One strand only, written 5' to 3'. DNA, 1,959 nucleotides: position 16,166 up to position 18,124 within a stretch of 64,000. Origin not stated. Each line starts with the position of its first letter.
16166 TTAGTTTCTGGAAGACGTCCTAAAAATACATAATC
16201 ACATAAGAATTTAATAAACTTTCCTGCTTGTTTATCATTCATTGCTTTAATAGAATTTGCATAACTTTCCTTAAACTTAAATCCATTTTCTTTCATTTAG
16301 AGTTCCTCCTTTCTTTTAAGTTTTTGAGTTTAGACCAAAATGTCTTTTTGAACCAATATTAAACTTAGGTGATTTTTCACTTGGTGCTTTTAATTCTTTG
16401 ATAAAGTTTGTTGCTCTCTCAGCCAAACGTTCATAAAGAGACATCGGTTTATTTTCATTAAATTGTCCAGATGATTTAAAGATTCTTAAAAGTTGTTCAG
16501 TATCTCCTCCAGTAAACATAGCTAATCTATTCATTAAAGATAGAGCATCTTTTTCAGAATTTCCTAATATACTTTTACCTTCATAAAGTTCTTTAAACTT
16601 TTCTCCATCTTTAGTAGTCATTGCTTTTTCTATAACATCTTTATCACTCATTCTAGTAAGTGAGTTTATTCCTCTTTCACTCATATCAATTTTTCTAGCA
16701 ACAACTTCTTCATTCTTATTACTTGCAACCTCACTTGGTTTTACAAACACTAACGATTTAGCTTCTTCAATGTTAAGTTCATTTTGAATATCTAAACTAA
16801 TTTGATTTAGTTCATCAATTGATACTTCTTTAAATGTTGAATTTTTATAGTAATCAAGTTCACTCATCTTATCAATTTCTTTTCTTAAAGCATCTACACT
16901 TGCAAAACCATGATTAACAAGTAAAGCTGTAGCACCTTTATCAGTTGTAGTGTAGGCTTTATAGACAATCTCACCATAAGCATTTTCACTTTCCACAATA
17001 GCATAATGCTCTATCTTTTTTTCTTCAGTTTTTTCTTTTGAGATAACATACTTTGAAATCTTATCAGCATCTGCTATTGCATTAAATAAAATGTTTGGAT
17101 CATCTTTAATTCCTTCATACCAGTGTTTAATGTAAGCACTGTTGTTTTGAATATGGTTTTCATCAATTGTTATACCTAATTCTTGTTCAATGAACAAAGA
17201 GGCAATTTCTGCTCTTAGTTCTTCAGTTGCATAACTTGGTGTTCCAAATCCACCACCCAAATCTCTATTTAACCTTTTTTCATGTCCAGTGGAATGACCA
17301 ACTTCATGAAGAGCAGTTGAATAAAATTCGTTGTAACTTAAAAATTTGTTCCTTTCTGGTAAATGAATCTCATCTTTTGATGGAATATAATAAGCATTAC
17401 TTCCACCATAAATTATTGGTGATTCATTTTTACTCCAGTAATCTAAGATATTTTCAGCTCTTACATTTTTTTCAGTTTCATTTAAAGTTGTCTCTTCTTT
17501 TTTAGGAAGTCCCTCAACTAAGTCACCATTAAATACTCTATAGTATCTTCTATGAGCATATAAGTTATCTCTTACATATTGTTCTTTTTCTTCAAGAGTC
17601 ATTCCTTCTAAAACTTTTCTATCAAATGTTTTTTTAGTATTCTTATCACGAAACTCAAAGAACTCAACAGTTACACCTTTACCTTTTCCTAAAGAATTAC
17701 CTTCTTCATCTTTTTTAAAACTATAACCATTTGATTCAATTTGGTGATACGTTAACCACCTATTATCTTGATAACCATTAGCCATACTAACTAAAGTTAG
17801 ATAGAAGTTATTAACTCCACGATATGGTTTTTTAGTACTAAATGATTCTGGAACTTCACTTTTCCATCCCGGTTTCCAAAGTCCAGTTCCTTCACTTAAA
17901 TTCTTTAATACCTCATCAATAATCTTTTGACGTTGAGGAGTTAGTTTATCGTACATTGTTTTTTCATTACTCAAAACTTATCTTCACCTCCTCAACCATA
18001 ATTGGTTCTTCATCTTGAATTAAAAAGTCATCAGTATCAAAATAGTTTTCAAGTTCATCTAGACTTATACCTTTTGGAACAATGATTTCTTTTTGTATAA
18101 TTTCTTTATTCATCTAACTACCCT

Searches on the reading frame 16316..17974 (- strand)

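Call 17: search_protein_families(library=pfam, proteins=[window:16316-17974:-], max_evalue=0.001)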
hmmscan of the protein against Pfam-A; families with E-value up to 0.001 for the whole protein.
window:16316-17974:- (552 aa): 3 families
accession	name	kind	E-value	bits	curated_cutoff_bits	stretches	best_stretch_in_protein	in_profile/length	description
PF18818.7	MPTase-PolyVal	-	3e-35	121.5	27.5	1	182-301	9-125/126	Zincin-like metallopeptidase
PF08401.16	ArdcN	-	5e-19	69.1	22.6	1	14-148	3-123/123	N-terminal domain of anti-restriction factor ArdC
PF22763.1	NrS1-1_pol-like_HBD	-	0.0001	22.5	27.9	1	473-507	2-35/64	NrS-1 polymerase HBD domain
